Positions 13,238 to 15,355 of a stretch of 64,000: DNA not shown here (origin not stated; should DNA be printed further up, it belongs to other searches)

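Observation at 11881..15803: Compact ACP-centred acyl-building module without ketosynthase or ligase: FkbH-like loader + ACP + MaoC-SDR fusion + GNAT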

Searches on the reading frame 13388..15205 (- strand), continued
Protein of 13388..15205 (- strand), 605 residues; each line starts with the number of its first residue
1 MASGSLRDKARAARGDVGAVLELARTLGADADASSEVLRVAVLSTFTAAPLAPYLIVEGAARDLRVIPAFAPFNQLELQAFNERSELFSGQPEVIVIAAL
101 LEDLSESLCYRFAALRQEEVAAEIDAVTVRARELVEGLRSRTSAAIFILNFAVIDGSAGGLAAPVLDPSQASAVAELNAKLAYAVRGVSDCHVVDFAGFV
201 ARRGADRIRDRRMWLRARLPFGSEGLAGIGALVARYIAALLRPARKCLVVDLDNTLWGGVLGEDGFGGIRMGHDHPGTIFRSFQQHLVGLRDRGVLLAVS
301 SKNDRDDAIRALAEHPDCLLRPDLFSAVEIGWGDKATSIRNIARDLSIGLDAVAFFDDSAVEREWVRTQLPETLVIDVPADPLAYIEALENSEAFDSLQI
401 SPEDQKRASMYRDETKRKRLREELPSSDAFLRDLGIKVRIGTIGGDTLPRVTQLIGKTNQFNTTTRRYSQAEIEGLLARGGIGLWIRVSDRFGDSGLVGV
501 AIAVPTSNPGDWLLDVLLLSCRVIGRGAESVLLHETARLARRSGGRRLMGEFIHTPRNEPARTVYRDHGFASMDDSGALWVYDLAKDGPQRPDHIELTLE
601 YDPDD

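Call 29: find_encoding_contigs(protein=P0004, flank=8000, max_places=1)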
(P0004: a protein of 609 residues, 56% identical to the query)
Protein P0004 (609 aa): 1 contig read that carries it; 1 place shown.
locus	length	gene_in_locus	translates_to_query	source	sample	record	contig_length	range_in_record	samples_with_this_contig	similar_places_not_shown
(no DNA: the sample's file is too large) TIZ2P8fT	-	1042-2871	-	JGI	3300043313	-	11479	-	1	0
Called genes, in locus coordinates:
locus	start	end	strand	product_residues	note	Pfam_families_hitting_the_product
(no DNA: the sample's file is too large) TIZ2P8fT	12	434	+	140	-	-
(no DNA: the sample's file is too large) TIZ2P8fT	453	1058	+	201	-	PF13302:Acetyltransf_3, PF13523:Acetyltransf_8 (faint)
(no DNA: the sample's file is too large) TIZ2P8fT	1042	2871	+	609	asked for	-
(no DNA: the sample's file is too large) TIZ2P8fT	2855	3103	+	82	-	PF00550:PP-binding (weak)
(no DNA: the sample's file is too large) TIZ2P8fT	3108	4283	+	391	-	PF01575:MaoC_dehydratas, PF13452:FAS1_DH_region, PF00106:adh_short, PF01370:Epimerase, PF08659:KR, PF13561:adh_short_C2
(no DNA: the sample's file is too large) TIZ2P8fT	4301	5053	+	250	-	PF05593:RHS_repeat (faint)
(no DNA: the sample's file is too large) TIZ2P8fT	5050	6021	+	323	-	-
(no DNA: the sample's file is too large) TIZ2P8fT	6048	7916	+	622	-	-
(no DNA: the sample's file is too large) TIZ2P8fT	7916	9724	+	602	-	PF00664:ABC_membrane, PF00005:ABC_tran, PF02463:SMC_N (faint), PF13191:AAA_16 (weak)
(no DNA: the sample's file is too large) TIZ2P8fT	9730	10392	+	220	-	PF00702:Hydrolase, PF13419:HAD_2 (weak), PF13242:Hydrolase_like (weak)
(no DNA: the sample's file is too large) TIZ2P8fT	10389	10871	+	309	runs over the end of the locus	PF01370:Epimerase, PF02719:Polysacc_synt_2 (faint), PF04321:RmlD_sub_bind, PF07993:NAD_binding_4 (faint), PF16363:GDP_Man_Dehyd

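Call 42: search_dna_similar(query=window:13388-15205:-, collection=plasmids, mode=protein, max_rows=30, max_evalue=1e-10)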
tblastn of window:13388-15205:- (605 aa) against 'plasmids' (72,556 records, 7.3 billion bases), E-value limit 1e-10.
Records with a match: 203; places in all: 206; records where one place covers at least 80% of the query: 25.
Best place of each record, by identity: <60% 203.
By first word of the organism name: Bacillus 52; Sinorhizobium 40; Streptomyces 38; Ralstonia 15; Clostridium 13; Rhodococcus 5; Rhizobium 4; Nocardia 3; Burkholderia 2; Methylosinus 2; and 26 more.
By predicted mobility (MOB-suite, as given by PLSDB): non-mobilizable 125; mobilizable 73; conjugative 5.
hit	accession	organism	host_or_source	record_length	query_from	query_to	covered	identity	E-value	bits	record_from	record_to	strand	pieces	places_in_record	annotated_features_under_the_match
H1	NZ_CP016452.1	Sinorhizobium sp. RAC02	Microbial isolate,Algal phycosphere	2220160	38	587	91%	34.1%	2e-71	258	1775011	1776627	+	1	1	none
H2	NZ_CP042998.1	Aquisphaera giovannonii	-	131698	40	562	86%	34.3%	2e-55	211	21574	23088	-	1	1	HAD-IIIC family phosphatase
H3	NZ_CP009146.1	Sinorhizobium meliloti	Medicago orbicularis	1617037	23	570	91%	32.2%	9e-61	226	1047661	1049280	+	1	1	none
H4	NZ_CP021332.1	Maritalea myrionectae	pure culture,Lava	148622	65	577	85%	34.3%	4e-71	256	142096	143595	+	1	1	HAD-IIIC family phosphatase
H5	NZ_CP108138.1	Streptomyces sp. NBC_00184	-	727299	40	602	93%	31.2%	3e-55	210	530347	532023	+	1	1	HAD-IIIC family phosphatase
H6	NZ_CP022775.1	Ralstonia solanacearum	Solanum tuberosum,single cell,Potato ...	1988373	38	563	87%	31.1%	3e-49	192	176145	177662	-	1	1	none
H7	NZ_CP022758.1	Ralstonia solanacearum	Solanum tuberosum,single cell,Potato ...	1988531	38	563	87%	31.1%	3e-49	192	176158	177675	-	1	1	none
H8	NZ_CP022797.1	Ralstonia solanacearum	Solanum tuberosum,single cell,Potato ...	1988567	38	563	87%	31.1%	3e-49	192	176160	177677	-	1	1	none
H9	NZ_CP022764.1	Ralstonia solanacearum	Solanum tuberosum,single cell,Potato ...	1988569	38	563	87%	31.1%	3e-49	192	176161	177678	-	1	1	none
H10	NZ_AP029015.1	Ralstonia pseudosolanacearum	-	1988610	38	563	87%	31.1%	3e-49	192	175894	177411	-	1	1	none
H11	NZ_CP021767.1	Ralstonia solanacearum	Solanum lycopersicum,Tomato with ...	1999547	38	563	87%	30.8%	1e-50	196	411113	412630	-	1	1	none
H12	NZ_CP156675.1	Pseudalkalibacillus hwajinpoensis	mixed culture,soil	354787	39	598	93%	28.6%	3e-61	228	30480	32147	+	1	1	HAD-IIIC family phosphatase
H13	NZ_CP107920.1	Streptomyces sp. NBC_00441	-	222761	31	561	88%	30.1%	3e-46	183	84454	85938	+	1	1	HAD-IIIC family phosphatase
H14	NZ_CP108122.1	Streptomyces sp. NBC_00209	-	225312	31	561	88%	30.1%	3e-46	183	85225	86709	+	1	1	HAD-IIIC family phosphatase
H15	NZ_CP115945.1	Ralstonia syzygii R24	Syzygium aromaticum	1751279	38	563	87%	30.3%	1e-47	187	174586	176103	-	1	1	none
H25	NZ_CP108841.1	Streptomyces chartreusis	-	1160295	213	605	65%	38.5%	2e-53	204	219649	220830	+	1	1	none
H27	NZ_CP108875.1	Streptomyces sp. NBC_00826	-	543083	220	597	62%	38.5%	4e-55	209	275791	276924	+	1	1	HAD-IIIC family phosphatase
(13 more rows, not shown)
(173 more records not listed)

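Call 43: get_annotated_region(hit=H27, flank=7000)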
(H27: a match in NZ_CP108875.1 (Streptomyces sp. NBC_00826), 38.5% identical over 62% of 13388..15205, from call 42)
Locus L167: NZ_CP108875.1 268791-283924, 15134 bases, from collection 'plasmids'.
description: Streptomyces sp. NBC_00826 plasmid unnamed2, complete sequence
organism: Streptomyces sp. NBC_00826 (NCBI taxid 2975845)
taxonomy: Bacteria; Actinomycetota; Actinomycetes; Kitasatosporales; Streptomycetaceae; Streptomyces; Streptomyces sp. NBC 00826
host: -; source: -; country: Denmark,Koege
typing (MOB-suite, as given by PLSDB): non-mobilizable
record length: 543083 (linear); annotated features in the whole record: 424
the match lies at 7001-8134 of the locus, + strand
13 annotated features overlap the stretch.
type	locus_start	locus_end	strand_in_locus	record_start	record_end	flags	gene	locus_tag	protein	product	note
CDS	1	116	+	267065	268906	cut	-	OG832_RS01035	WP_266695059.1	fatty acyl-AMP ligase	-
CDS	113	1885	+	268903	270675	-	-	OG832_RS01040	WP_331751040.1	acyl-CoA dehydrogenase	-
CDS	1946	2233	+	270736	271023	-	-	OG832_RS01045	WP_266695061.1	acyl carrier protein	-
CDS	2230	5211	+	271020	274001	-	-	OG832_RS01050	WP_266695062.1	beta-ketoacyl synthase N-terminal-like domain-containing protein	-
CDS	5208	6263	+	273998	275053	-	-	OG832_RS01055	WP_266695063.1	3-oxoacyl-ACP synthase III family protein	-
CDS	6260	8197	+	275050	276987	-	-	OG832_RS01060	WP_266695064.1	HAD-IIIC family phosphatase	-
CDS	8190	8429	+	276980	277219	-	-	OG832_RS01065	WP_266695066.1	acyl carrier protein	-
CDS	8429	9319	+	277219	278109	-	-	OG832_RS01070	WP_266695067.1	4'-phosphopantetheinyl transferase superfamily protein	-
CDS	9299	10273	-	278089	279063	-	-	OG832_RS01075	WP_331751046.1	AfsA-related hotdog domain-containing protein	-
CDS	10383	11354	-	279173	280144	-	-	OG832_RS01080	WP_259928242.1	hypothetical protein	-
CDS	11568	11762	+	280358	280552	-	-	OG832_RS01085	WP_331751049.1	hypothetical protein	-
CDS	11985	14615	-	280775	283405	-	-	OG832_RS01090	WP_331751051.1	LuxR family transcriptional regulator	-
CDS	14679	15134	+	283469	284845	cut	-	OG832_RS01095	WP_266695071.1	MFS transporter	GO:0055085 - transmembrane transport [Evidence IEA]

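Call 44: get_annotated_region(hit=H25, flank=7000)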
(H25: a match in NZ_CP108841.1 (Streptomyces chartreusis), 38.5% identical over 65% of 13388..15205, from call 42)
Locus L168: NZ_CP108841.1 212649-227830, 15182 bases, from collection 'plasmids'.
description: Streptomyces chartreusis strain NBC_00851 plasmid unnamed1, complete sequence
organism: Streptomyces chartreusis (NCBI taxid 1969)
taxonomy: Bacteria; Actinomycetota; Actinomycetes; Kitasatosporales; Streptomycetaceae; Streptomyces; Streptomyces chartreusis
host: -; source: -; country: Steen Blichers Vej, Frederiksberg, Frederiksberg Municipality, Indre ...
typing (MOB-suite, as given by PLSDB): non-mobilizable
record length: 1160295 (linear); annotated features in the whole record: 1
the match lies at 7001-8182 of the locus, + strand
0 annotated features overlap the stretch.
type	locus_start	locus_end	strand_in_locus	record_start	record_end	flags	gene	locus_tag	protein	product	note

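Call 67: predict_structure(alignment_id=A1)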
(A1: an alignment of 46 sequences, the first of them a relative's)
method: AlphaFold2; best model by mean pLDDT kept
length: 605 residues; sequences in the alignment: 46
mean_pLDDT: 91.7   pTM: 0.88
mean pLDDT of the five models: 91.7, 91.2, 91.1, 90.8, 90.5
residues with pLDDT >= 90: 456; 70-90: 138; 50-70: 6; < 50: 5
segments of 3 or more residues with pLDDT < 50: 1-3
pLDDT, mean of each block of 10 residues (from residue 1): 71 92 89 81 97 96 94 95 92 97 94 95 97 95 96 85 91 96 91 96 92 93 95 96 93 90 81 85 95 95 93 91 93 93 89 96 97 95 95 93 85 84 91 95 90 85 90 93 96 92 96 95 89 95 95 89 93 91 88 93 60
secondary structure, 60 per line:
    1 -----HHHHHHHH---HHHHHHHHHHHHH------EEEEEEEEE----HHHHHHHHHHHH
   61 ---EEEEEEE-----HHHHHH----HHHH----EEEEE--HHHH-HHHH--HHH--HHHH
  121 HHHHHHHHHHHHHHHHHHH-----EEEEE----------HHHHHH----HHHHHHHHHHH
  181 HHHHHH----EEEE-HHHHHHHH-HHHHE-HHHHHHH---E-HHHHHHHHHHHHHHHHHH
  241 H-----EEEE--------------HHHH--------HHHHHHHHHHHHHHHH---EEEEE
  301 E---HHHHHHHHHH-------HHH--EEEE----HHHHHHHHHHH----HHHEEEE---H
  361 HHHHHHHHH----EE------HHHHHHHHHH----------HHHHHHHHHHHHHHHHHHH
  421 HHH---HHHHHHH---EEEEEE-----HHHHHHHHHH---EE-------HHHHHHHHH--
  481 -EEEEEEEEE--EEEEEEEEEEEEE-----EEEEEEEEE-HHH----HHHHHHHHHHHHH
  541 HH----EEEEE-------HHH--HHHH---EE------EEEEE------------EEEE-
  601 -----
elements in order: H6-13 H17-29 E36-44 H49-60 E64-70 H76-81 H86-89 E94-98 H101-104 H106-109 H117-139 E145-149 H160-165 H170-186 E191-194 H196-203 H205-208 H211-217 H223-241 E247-250 H265-268 H277-292 E296-301 H305-314 E327-330 H335-345 E353-356 H360-369 H382-391 H402-423 H427-433 E437-442 H448-457 H470-478 E482-490 E493-505 E511-519 H528-542 E547-551 H564-567 E579-583 E596-599

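Call 70: search_protein_families(library=pfam, proteins=[L035:1794-2699:+, L035:2602-4818:+, L035:4764-6032:+, L035:5593-6609:+, L035:6610-7803:+, L035:9976-11106:+, L035:11042-12064:+, L035:11863-13380:+, L035:13130-13987:+, L035:13966-14943:+], max_evalue=0.00001)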
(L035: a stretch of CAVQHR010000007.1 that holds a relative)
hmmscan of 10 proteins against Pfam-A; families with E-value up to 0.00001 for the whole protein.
L035:1794-2699:+ (301 aa): 1 family
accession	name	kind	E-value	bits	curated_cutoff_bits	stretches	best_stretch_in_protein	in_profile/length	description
PF01041.23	DegT_DnrJ_EryC1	-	5.8e-32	111.7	19.8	2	32-97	124-184/360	DegT/DnrJ/EryC1/StrS aminotransferase family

L035:2602-4818:+ (738 aa): 9 families
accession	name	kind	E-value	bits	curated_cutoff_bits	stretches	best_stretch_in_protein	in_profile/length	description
PF02719.21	Polysacc_synt_2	-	7.7e-120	399.9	20.2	1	332-616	1-290/293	Polysaccharide biosynthesis protein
PF01370.27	Epimerase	-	3.2e-22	79.6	20.9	1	332-553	1-237/240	NAD dependent epimerase/dehydratase family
PF01073.25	3Beta_HSD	-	4e-13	49.5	22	1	333-461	1-122/280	3-beta hydroxysteroid dehydrogenase/isomerase family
PF16363.11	GDP_Man_Dehyd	-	4.3e-13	49.9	27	1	333-456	1-130/332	GDP-mannose 4,6 dehydratase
PF04321.23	RmlD_sub_bind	-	3.8e-12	46.3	27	1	332-537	3-193/287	RmlD substrate binding domain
PF08659.16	KR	-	1.6e-08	35.1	22.6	1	330-456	1-137/180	KR domain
PF13727.12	CoA_binding_3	-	2e-08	34.9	25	1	111-279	9-167/175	CoA-binding domain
PF00106.31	adh_short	-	1.3e-06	28.4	26.6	1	331-403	2-71/195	short chain dehydrogenase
PF13460.12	NAD_binding_10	-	1.7e-06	28.5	27.2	1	336-460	1-103/184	NAD(P)H-binding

L035:4764-6032:+ (422 aa): 1 family
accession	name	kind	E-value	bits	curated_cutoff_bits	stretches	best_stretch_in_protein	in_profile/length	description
PF01061.29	ABC2_membrane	-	6.7e-06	26.2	26.9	1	24-127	2-105/211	ABC-2 type transporter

L035:5593-6609:+ (338 aa): 2 families
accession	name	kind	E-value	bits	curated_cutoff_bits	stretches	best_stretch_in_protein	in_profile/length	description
PF03102.20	NeuB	-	2.4e-61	207.7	22.1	1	22-252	2-236/241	NeuB family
PF08666.17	SAF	-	9.9e-09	36.1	21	1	275-330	3-62/63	SAF domain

L035:6610-7803:+ (397 aa): 6 families
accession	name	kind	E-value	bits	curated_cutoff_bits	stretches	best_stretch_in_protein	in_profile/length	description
PF13561.12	adh_short_C2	-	2.2e-58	198.1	27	1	159-395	1-235/236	Enoyl-(Acyl carrier protein) reductase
PF00106.31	adh_short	-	4.8e-47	160.4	26.6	1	154-342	2-186/195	short chain dehydrogenase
PF01575.25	MaoC_dehydratas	-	2e-26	92.4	27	1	19-120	14-116/123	MaoC like domain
PF23441.1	SDR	-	8.6e-12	45.4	27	1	151-341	6-197/258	SDR-like rossmann domain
PF13452.11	FAS1_DH_region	-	2.8e-11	44.1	22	1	18-131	9-131/132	FAS1-like, dehydratase domain region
PF08659.16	KR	-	4.6e-07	30.4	22.6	1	156-273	4-122/180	KR domain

L035:9976-11106:+ (376 aa): 0 families

L035:11042-12064:+ (340 aa): 1 family
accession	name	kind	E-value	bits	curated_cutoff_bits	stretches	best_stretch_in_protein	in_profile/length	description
PF01522.26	Polysacc_deac_1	-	2.3e-19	70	23.1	1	212-292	47-113/124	Polysaccharide deacetylase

L035:11863-13380:+ (505 aa): 1 family
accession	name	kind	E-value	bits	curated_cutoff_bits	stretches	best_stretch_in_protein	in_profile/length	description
PF02350.25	Epimerase_2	-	2.9e-58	197.8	30.6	1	98-442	2-346/347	UDP-N-acetylglucosamine 2-epimerase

L035:13130-13987:+ (285 aa): 1 family
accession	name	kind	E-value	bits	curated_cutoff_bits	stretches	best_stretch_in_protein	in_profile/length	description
PF02348.25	CTP_transf_3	-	2.7e-19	70.3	22.6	1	54-186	2-128/217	Cytidylyltransferase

L035:13966-14943:+ (325 aa): 2 families
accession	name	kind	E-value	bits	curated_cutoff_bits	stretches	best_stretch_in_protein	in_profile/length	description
PF02826.25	2-Hacid_dh_C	-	9.3e-49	165.6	25.1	1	113-293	1-178/178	D-isomer specific 2-hydroxyacid dehydrogenase, NAD binding domain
PF00389.36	2-Hacid_dh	-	8.6e-13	48.6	24.6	1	16-302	9-111/134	D-isomer specific 2-hydroxyacid dehydrogenase, catalytic domain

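Call 71: fold_search(model_id=the predicted structure, library=pdb)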
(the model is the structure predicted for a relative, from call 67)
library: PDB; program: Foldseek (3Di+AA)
matches with E <= 10: 1578; with E <= 0.001: 141
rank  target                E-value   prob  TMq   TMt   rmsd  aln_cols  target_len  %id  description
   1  3slr                  5.1e-30  1.00  0.53  0.81   4.0       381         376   27  Crystal structure of N-terminal part of the protein BF1531 from Bacteroides fragilis containing phosphatase domain compl (released 2011-07-20)
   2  4zm6_A                5.0e-06  0.93  0.15  0.11  23.6       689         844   12  A unique GCN5-related glucosamine N-acetyltransferase region exist in the fungal multi-domain GH3 beta-N-acetylglucosa (released 2015-12-09)
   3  9mto_A                8.7e-06  1.00  0.20  0.75   4.4       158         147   16  Crystal structure of acetyltransferase CBU0801 from Coxiella burnetii (released 2025-01-22)
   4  6b3b                  1.3e-05  0.90  0.12  0.12  20.4       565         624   10  AprA Methyltransferase 1 - GNAT in complex with Mn2+ , SAM, and Malonate (released 2017-11-15)
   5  9isq_A                1.4e-05  0.98  0.21  0.16  25.3       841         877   10  Apo-state E.coli PatZ (released 2025-06-04)
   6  9igl_D                1.5e-05  1.00  0.20  0.61   6.7       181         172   18  Crystal structure of P. syringae phosphinothricin acetyltransferase PSPTO_3321 in complex with L-phosphinothricin (released 2025-03-12)
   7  2r7h_A                2.2e-05  1.00  0.19  0.66   4.6       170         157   19  CRYSTAL STRUCTURE OF A putative acetyltransferase of the GNAT family (DDE_3044) FROM DESULFOVIBRIO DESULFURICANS SUBSP (released 2007-09-25)
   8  2r7h_B                2.2e-05  1.00  0.20  0.67   4.6       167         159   18  CRYSTAL STRUCTURE OF A putative acetyltransferase of the GNAT family (DDE_3044) FROM DESULFOVIBRIO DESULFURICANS SUBSP (released 2007-09-25)
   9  4pv6_J                2.6e-05  1.00  0.19  0.70   4.6       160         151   14  Crystal Structure Analysis of Ard1 from Thermoplasma volcanium (released 2015-01-21)
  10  4pv6_C                2.6e-05  1.00  0.19  0.68   4.8       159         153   14  Crystal Structure Analysis of Ard1 from Thermoplasma volcanium (released 2015-01-21)
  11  1y9k_A                3.5e-05  1.00  0.19  0.66   4.9       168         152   15  IAA acetyltransferase from Bacillus cereus ATCC 14579 (released 2005-02-01)
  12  9mto_B                3.9e-05  1.00  0.18  0.69   5.7       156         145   17  Crystal structure of acetyltransferase CBU0801 from Coxiella burnetii (released 2025-01-22)
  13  1vhs_A                4.3e-05  1.00  0.20  0.62   5.3       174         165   17  Crystal structure of a putative phosphinothricin N-acetyltransferase (released 2003-12-30)
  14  1y9k_B                4.6e-05  1.00  0.18  0.64   4.3       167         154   15  IAA acetyltransferase from Bacillus cereus ATCC 14579 (released 2005-02-01)
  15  4pv6_A                5.1e-05  1.00  0.19  0.68   5.0       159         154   13  Crystal Structure Analysis of Ard1 from Thermoplasma volcanium (released 2015-01-21)
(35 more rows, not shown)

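Call 76: find_encoding_contigs(protein=P0003, flank=8000, max_places=2)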
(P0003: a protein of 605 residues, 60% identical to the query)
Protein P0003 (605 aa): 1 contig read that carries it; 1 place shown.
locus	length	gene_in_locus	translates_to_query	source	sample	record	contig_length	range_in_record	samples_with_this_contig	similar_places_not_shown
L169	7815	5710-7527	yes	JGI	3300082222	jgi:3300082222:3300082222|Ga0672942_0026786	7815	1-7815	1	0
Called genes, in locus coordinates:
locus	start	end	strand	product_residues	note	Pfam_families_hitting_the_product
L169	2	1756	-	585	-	?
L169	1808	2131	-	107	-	PF00132:Hexapep, PF14602:Hexapep_2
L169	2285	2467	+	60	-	-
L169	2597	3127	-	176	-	PF00132:Hexapep, PF14602:Hexapep_2 (weak)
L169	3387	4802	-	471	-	-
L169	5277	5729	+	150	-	PF13302:Acetyltransf_3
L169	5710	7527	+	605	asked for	PF21211:FkbH_N, PF12689:Acid_PPase (weak)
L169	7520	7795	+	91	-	-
